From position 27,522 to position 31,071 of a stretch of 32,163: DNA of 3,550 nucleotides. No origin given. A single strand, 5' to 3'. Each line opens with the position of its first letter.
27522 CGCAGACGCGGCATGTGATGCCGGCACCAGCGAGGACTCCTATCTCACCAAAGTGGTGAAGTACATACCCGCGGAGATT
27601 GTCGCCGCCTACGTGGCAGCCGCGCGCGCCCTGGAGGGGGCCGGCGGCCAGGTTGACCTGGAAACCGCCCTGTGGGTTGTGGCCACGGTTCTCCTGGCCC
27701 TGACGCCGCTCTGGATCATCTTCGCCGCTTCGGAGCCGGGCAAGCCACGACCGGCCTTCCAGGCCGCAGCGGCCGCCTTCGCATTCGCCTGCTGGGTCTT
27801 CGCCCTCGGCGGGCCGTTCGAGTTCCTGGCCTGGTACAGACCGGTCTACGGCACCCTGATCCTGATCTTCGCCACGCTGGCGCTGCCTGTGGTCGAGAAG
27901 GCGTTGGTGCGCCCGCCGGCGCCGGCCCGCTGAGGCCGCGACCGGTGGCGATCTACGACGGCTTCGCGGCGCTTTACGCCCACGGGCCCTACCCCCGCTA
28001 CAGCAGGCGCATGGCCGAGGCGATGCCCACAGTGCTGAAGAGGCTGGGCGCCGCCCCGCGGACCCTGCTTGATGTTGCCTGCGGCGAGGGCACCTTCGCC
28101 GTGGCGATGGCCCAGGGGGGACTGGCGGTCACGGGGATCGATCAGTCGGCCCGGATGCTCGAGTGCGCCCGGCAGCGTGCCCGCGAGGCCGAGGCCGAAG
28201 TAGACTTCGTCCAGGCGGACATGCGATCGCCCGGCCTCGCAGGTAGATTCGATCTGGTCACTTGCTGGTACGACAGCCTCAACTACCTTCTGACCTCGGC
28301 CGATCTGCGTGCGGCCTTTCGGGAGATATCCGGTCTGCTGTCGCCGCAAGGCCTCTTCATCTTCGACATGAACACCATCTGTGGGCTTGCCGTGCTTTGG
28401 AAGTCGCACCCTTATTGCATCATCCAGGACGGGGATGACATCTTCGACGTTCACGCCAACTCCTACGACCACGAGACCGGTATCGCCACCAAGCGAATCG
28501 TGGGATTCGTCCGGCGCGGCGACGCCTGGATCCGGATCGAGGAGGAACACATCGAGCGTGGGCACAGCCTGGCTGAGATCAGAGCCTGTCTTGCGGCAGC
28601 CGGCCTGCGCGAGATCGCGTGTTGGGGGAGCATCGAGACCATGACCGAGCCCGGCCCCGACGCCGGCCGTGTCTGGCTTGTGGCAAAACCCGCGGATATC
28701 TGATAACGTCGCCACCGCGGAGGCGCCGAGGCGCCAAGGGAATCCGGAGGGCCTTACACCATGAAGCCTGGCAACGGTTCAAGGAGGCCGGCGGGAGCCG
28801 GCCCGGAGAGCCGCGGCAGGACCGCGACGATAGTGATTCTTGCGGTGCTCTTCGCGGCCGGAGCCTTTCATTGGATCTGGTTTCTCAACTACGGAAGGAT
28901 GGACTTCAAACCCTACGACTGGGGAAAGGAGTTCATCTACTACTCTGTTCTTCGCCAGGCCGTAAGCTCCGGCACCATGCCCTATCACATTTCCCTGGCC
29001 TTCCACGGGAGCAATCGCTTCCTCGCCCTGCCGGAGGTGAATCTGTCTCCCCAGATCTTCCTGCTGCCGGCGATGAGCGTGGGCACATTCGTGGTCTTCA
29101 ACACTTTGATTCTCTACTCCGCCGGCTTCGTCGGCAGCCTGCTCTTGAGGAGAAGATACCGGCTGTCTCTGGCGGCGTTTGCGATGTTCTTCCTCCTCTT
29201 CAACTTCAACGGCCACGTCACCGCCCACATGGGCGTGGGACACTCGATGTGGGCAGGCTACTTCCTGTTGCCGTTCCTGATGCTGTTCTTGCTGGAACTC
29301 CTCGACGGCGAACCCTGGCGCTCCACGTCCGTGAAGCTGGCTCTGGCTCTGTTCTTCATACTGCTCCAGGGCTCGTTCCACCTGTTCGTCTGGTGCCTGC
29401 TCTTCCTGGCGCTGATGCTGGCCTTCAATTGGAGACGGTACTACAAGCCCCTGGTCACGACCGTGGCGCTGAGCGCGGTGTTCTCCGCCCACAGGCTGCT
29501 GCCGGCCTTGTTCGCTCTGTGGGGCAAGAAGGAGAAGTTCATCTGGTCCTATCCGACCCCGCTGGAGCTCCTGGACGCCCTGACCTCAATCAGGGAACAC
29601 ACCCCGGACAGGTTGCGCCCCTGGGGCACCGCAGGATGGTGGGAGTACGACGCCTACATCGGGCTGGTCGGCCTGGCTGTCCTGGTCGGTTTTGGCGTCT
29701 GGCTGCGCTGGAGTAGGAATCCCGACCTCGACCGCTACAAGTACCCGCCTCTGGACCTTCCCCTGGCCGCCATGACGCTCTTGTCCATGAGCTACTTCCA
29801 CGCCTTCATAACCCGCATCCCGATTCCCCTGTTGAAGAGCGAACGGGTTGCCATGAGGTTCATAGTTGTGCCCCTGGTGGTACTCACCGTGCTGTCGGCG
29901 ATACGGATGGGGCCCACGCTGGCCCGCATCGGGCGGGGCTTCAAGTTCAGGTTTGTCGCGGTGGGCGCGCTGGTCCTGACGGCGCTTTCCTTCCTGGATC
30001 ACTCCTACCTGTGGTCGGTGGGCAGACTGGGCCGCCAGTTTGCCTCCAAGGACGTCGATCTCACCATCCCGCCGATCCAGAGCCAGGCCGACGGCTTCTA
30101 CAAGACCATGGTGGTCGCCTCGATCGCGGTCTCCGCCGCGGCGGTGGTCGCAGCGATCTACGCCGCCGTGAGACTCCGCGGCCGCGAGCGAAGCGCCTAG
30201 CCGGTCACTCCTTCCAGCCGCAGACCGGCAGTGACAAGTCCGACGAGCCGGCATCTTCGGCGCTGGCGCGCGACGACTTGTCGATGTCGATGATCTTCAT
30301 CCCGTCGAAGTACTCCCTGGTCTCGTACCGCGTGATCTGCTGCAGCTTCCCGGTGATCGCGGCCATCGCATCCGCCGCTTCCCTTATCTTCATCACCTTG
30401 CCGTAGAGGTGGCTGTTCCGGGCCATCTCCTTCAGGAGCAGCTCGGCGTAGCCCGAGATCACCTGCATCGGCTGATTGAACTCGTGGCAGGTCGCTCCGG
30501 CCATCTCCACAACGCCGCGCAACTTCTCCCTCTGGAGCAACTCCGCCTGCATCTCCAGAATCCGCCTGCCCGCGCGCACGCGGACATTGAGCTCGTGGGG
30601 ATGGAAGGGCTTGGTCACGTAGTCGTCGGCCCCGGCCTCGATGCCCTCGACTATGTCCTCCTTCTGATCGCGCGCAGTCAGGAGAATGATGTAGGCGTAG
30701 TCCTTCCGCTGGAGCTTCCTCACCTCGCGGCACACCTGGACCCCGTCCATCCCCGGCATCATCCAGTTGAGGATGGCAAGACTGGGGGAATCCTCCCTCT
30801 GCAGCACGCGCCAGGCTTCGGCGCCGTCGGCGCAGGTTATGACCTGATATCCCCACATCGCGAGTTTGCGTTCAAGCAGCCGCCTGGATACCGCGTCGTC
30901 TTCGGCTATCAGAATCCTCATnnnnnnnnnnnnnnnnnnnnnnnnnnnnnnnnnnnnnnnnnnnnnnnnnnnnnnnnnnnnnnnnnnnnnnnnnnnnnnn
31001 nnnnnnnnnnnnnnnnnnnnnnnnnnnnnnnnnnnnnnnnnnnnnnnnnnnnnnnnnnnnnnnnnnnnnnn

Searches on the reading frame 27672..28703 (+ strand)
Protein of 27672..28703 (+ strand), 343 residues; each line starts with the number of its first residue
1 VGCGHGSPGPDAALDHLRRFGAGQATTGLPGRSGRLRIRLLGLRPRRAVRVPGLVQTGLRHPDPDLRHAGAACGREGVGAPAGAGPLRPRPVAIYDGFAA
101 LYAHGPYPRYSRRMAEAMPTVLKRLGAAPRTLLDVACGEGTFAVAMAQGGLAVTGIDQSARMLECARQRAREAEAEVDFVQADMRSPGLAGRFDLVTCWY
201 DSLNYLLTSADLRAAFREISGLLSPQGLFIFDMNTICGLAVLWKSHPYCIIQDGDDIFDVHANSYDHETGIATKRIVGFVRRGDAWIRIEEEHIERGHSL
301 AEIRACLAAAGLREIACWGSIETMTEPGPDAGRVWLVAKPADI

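Call 55: search_protein_families(library=pfam, proteins=[window:27672-28703:+], max_evalue=0.0001)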
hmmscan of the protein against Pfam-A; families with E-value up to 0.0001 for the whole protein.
window:27672-28703:+ (343 aa): 8 families
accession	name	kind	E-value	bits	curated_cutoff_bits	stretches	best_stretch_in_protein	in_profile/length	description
PF13649.12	Methyltransf_25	-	2.7e-21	76.5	27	1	133-227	2-97/97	Methyltransferase domain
PF08241.18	Methyltransf_11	-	2.8e-18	66.8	21.2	1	133-231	1-95/95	Methyltransferase domain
PF13847.12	Methyltransf_31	-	9.6e-15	55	27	1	131-231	6-109/145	Methyltransferase domain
PF08242.18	Methyltransf_12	-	4.6e-14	53.4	30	1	133-229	1-98/98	Methyltransferase domain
PF13489.12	Methyltransf_23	-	2.5e-12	47.3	27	1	110-245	1-131/164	Methyltransferase domain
PF01209.24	Ubie_methyltran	-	2.5e-07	30.7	20.1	1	128-217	47-141/233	ubiE/COQ5 methyltransferase family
PF05401.17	NodS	-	2.9e-07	31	24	1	126-233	41-146/201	Nodulation protein S (NodS)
PF05175.20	MTS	-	4.5e-07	30.1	23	1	124-197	26-103/170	Methyltransferase small domain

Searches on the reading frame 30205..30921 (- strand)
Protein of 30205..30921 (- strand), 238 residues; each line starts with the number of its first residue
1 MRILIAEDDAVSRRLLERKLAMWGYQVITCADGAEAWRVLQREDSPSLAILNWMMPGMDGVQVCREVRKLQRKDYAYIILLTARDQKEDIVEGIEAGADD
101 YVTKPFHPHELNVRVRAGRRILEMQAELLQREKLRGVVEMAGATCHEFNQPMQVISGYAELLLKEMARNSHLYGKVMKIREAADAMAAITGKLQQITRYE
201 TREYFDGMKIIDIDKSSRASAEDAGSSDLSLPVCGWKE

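Call 55: search_protein_families(library=pfam, proteins=[window:30205-30921:-], max_evalue=0.0001)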
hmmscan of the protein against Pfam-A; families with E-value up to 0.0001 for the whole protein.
window:30205-30921:- (238 aa): 2 families
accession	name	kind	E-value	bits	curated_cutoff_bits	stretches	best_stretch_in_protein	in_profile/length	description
PF00072.30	Response_reg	-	4.2e-27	94.9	30.2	1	3-115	1-110/111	Response regulator receiver domain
PF00512.31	HisKA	-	3.8e-07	30.5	26.9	1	139-200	4-64/66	His Kinase A (phospho-acceptor) domain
